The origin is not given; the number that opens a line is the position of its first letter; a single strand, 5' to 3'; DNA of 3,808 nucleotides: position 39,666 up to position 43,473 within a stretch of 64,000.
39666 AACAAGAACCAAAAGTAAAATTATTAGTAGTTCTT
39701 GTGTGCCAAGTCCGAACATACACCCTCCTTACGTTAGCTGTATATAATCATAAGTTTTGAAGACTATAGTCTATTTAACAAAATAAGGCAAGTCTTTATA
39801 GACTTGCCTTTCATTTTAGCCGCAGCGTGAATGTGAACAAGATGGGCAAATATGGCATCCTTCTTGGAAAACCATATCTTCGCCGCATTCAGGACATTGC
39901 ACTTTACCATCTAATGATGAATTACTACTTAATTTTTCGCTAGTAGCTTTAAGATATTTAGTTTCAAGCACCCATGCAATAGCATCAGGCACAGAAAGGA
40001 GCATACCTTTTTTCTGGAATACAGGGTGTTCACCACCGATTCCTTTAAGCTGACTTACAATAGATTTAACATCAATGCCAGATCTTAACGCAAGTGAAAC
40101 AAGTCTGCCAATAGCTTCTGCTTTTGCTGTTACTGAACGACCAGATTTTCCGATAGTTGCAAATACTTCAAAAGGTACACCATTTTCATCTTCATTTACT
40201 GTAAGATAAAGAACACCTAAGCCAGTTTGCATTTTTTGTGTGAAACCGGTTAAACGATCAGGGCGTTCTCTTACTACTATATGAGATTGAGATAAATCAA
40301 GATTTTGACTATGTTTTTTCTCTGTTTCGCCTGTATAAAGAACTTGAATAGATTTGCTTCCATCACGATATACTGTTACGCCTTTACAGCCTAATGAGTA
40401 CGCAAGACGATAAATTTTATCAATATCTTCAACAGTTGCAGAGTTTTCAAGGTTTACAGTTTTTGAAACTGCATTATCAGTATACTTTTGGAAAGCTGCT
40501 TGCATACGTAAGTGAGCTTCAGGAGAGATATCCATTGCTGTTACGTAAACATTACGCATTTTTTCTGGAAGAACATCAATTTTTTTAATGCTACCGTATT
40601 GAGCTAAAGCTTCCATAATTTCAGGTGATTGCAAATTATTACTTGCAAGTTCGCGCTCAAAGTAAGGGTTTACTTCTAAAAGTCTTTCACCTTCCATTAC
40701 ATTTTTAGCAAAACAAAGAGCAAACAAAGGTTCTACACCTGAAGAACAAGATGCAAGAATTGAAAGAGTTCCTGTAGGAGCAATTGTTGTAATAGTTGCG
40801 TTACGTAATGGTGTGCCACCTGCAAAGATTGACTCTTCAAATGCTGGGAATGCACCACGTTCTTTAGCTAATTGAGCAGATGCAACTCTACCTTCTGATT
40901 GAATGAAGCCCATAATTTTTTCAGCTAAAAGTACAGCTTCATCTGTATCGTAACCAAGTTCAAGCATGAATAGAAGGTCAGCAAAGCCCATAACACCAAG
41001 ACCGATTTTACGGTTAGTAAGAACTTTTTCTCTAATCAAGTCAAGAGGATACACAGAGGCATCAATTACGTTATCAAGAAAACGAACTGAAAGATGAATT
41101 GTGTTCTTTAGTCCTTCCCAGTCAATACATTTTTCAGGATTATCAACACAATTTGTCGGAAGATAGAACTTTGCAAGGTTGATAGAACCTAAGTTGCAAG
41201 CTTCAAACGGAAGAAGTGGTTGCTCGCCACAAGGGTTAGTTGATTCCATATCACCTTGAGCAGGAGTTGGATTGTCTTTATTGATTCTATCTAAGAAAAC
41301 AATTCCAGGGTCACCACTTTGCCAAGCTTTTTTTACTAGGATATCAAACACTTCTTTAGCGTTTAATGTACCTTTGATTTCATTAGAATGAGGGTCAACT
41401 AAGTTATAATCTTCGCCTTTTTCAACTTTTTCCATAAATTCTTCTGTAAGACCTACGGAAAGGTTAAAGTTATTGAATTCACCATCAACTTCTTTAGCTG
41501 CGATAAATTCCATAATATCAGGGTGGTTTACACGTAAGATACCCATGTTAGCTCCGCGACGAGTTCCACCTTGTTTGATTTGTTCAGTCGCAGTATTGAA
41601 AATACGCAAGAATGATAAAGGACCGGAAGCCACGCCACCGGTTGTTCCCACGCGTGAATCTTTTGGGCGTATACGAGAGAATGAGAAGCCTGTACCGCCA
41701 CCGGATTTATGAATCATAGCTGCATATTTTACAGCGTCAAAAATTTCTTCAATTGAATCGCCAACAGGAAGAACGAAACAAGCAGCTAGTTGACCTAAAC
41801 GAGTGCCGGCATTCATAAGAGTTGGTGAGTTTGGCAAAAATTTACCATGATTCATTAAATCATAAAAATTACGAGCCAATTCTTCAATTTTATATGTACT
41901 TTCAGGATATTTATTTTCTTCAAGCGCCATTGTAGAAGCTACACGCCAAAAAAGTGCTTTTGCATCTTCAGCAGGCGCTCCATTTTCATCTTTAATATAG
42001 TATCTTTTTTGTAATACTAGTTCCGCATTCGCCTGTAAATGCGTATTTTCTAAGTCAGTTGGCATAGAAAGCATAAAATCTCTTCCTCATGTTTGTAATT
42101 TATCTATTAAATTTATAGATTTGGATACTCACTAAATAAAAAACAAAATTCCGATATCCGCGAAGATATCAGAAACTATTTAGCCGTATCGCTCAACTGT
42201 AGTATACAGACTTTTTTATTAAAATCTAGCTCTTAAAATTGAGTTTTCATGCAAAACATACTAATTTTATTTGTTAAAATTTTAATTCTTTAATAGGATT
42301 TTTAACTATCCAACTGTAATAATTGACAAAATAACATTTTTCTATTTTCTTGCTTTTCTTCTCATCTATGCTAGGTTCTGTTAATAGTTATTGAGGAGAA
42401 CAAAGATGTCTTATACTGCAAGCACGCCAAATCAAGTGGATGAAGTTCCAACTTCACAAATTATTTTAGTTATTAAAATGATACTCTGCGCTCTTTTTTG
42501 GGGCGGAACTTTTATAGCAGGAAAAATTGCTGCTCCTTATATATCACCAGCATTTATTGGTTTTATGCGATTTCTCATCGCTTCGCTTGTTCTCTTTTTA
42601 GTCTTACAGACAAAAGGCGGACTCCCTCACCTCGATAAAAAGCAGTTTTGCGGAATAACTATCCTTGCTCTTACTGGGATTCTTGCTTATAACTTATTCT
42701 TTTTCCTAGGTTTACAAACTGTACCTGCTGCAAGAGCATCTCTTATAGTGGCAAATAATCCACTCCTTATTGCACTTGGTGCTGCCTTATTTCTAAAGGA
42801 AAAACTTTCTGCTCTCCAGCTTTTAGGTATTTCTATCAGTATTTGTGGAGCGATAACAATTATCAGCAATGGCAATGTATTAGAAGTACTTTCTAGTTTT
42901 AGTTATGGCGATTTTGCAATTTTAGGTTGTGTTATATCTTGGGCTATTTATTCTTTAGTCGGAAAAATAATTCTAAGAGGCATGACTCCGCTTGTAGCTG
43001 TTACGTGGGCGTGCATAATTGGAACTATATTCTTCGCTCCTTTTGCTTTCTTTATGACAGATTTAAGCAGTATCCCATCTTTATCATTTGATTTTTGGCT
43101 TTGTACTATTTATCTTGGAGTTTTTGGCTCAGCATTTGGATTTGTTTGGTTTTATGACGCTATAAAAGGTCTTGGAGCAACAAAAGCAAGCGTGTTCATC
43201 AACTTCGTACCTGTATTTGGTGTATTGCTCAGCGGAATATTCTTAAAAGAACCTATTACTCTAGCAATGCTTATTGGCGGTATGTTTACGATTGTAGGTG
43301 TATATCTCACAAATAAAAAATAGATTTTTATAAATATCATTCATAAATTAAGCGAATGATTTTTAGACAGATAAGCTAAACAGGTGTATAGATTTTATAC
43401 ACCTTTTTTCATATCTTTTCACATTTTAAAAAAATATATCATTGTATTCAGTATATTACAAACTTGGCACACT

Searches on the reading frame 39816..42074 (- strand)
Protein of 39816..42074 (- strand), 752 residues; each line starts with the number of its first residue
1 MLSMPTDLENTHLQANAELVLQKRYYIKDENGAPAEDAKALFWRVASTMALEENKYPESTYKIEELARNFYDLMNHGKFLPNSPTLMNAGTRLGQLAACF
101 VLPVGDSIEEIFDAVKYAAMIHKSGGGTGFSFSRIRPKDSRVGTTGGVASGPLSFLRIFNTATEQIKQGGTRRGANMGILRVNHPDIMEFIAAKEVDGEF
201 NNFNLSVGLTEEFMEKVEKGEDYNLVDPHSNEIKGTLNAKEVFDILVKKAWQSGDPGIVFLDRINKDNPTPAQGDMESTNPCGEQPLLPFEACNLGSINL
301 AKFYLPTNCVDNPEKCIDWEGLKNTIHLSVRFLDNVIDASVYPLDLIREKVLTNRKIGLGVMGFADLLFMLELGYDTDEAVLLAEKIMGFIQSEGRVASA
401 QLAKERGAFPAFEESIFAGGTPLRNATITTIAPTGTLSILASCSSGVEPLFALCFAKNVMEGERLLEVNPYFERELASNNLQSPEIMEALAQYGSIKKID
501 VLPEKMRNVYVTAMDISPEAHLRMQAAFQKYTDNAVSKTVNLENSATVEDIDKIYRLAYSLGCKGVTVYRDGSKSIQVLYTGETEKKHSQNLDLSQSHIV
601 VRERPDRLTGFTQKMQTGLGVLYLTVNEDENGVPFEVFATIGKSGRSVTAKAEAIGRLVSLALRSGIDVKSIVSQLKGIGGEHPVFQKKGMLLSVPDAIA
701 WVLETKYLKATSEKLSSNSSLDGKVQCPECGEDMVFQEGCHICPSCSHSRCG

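Call 32: search_protein_families(library=pfam, proteins=[window:39816-42074:-], max_evalue=0.00001)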
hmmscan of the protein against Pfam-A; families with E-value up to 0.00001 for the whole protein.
window:39816-42074:- (752 aa): 3 families
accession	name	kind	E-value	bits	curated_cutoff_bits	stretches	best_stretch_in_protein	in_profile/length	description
PF02867.20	Ribonuc_red_lgC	-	2.6e-134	449.2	23.9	1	97-569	1-523/523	Ribonucleotide reductase, barrel domain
PF00317.26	Ribonuc_red_lgN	-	2.1e-21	76.2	28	1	14-94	4-77/77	Ribonucleotide reductase, all-alpha domain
PF12637.14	TSCPD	-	3.3e-20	72.6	22.8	1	613-705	5-86/88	TSCPD domain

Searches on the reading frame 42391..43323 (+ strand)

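Call 32: search_protein_families(library=pfam, proteins=[window:42391-43323:+], max_evalue=0.00001)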
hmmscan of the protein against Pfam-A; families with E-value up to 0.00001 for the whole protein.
window:42391-43323:+ (310 aa): 2 families
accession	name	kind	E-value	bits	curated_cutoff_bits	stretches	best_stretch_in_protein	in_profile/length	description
PF00892.27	EamA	-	8.1e-52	175.5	28.2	2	172-308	2-134/135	EamA-like transporter family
PF03151.22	TPT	-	6.9e-06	26.1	30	0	50-306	28-289/291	Triose-phosphate Transporter family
